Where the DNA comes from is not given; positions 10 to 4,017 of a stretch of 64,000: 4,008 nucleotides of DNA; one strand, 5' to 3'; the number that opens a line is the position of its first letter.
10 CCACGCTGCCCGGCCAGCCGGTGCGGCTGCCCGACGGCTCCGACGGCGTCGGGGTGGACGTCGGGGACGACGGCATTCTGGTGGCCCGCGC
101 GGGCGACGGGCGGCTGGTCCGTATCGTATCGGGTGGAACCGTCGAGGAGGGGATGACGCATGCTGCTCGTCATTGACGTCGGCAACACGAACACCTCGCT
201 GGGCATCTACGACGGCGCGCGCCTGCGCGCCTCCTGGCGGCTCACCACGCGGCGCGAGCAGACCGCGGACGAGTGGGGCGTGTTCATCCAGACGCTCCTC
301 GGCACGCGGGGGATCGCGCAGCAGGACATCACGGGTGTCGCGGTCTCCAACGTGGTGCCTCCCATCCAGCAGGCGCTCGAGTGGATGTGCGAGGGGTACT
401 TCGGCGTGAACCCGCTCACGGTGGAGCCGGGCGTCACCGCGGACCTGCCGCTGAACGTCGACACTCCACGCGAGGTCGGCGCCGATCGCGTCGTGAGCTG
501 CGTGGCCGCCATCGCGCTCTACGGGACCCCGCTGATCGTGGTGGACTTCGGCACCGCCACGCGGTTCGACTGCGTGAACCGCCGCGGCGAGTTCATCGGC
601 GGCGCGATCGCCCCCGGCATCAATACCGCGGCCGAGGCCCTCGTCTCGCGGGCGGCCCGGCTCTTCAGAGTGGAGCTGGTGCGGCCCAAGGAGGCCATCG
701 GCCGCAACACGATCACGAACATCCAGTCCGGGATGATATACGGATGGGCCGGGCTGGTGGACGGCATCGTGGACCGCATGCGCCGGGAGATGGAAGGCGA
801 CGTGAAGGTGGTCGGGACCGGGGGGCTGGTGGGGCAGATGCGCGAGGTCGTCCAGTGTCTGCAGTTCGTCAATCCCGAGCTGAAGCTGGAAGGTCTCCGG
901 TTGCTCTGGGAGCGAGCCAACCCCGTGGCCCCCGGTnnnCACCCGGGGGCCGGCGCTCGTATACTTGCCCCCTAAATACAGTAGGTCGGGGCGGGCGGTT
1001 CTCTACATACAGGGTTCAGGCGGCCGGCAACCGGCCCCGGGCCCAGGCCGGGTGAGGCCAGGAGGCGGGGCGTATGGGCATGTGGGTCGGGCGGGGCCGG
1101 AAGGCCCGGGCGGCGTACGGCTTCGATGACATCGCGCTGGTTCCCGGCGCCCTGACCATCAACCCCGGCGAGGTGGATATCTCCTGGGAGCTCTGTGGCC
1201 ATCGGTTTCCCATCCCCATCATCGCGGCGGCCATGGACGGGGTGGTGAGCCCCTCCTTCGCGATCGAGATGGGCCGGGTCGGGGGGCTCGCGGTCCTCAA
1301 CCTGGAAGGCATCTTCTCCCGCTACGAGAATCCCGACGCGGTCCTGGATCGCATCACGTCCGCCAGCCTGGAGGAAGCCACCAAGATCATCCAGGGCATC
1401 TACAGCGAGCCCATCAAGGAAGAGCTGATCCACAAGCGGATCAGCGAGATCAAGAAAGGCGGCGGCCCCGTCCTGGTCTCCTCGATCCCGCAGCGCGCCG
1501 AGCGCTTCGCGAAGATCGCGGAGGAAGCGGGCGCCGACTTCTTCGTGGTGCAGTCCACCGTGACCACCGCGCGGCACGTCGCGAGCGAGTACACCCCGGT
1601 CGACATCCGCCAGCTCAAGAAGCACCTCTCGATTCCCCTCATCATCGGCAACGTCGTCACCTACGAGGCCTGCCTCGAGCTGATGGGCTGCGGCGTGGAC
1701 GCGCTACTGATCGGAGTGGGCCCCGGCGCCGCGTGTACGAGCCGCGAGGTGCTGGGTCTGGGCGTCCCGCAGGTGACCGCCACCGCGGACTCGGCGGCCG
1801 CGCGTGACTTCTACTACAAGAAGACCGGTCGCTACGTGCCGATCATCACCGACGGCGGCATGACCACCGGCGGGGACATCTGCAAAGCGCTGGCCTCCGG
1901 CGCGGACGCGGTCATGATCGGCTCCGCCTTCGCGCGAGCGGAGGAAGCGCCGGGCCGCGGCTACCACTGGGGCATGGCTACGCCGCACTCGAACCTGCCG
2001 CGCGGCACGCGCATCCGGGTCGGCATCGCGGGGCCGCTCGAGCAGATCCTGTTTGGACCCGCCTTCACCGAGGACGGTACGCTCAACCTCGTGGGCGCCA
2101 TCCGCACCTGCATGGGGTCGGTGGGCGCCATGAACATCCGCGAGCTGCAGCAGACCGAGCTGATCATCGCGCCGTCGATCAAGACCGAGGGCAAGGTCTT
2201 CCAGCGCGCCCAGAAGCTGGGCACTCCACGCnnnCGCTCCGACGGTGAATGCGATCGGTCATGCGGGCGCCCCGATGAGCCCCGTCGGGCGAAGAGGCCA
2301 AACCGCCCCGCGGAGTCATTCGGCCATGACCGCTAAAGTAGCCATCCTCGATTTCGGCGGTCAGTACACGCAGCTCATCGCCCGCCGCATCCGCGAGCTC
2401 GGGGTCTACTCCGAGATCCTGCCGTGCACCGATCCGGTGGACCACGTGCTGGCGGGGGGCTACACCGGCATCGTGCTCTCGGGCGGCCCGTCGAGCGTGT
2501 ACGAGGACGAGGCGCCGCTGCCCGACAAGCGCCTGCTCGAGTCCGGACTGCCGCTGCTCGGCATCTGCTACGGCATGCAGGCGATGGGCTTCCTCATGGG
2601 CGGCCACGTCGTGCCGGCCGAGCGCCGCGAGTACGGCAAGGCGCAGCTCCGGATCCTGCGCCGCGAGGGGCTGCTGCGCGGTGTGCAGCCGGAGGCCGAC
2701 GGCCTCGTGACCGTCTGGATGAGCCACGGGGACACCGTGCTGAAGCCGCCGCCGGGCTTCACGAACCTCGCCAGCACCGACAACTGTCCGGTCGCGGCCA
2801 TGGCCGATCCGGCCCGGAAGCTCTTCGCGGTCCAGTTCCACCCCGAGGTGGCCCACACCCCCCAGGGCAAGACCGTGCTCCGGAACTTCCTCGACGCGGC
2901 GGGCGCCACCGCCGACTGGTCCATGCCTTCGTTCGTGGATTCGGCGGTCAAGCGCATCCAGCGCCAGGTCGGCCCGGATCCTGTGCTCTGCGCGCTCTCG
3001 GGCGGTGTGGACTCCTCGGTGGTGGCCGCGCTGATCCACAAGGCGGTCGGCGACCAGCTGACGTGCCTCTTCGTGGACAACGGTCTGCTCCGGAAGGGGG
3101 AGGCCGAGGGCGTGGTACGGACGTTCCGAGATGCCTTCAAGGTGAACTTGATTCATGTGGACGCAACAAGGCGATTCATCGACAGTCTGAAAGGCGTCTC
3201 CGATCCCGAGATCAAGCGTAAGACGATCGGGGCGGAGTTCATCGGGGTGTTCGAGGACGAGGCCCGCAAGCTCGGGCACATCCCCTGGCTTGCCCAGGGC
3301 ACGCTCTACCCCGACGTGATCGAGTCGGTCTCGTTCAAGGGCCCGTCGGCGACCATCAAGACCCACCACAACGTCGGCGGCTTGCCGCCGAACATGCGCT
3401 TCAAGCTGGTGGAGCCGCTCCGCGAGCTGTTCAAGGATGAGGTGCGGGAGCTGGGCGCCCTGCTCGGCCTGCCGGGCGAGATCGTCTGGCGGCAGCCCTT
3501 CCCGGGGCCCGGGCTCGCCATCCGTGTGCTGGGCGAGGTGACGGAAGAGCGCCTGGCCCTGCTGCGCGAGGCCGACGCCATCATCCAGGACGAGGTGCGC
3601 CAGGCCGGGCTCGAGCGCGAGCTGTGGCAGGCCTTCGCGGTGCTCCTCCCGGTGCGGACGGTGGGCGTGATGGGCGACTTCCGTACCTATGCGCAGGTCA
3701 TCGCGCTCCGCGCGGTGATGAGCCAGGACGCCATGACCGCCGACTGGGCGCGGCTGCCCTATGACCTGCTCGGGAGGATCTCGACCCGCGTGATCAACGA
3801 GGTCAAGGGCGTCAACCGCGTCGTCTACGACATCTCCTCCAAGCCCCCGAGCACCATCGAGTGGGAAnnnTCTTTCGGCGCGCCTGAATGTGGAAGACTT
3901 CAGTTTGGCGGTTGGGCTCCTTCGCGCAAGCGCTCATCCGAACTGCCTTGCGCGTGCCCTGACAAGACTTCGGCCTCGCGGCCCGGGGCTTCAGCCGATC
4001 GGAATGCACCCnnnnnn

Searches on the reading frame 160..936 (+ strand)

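Call 49: search_protein_families(library=pfam, proteins=[window:160-936:+], max_evalue=0.00001)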
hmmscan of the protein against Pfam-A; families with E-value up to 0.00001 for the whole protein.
window:160-936:+ (259 aa): 1 family
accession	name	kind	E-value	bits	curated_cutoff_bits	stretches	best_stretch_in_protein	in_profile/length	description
PF03309.20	Pan_kinase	-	8.3e-71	238.5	24.7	1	2-206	1-205/205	Type III pantothenate kinase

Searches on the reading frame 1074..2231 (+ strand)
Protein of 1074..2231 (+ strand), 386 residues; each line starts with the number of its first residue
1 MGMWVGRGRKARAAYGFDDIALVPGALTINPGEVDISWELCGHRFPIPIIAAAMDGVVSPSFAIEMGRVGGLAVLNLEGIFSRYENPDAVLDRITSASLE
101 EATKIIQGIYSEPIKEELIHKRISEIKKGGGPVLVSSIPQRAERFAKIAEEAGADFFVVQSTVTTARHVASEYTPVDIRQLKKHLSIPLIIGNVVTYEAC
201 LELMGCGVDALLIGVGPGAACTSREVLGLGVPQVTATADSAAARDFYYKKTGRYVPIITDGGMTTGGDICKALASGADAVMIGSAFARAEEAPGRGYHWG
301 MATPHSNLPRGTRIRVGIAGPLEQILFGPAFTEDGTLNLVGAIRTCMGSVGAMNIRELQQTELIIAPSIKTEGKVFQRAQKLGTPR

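Call 49: search_protein_families(library=pfam, proteins=[window:1074-2231:+], max_evalue=0.00001)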
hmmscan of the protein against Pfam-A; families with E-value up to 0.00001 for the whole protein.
window:1074-2231:+ (386 aa): 5 families
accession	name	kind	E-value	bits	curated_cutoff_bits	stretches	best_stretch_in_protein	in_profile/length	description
PF00478.31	IMPDH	-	2e-53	182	25.6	1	15-362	2-329/345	IMP dehydrogenase / GMP reductase domain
PF01070.24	FMN_dh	-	8.8e-17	61.6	24.9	1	163-292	195-311/350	FMN-dependent dehydrogenase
PF03060.21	NMO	-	7e-10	39.2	28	1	47-298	12-237/331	Nitronate monooxygenase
PF05690.20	ThiG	-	1.7e-06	28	23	0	254-292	175-213/247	Thiazole biosynthesis protein ThiG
PF01207.24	Dus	-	2e-06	27.6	20.4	0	141-215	139-215/311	Dihydrouridine synthase (Dus)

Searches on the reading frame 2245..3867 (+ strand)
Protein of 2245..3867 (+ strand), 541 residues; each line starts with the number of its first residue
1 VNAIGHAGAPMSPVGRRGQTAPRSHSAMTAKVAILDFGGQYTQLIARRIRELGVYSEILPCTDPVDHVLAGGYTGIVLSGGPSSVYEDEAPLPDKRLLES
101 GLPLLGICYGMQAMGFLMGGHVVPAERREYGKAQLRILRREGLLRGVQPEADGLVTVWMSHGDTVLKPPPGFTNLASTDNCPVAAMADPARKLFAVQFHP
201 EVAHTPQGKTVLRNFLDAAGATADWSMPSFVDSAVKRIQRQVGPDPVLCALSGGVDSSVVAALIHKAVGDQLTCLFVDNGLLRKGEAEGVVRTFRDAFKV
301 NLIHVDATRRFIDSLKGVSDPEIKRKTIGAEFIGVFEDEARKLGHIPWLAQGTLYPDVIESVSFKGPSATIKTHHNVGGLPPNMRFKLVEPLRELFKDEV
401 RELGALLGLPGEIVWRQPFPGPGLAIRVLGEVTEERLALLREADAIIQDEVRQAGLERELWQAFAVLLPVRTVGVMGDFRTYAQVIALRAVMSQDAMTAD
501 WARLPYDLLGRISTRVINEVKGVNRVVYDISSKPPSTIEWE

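Call 49: search_protein_families(library=pfam, proteins=[window:2245-3867:+], max_evalue=0.00001)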
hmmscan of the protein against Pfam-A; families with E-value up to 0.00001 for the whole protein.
window:2245-3867:+ (541 aa): 4 families
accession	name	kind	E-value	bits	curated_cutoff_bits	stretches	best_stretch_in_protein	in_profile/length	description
PF00958.27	GMP_synt_C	-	2.3e-45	153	27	1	449-540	1-92/92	GMP synthase C terminal domain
PF00117.34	GATase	-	1.4e-42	146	22.8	1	34-216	2-187/190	Glutamine amidotransferase class-I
PF02540.23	NAD_synthase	-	1.3e-07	31.5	21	0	241-271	15-45/242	NAD synthase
PF07722.19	Peptidase_C26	-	2.7e-06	27.8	20.5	0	96-201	100-219/219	Peptidase C26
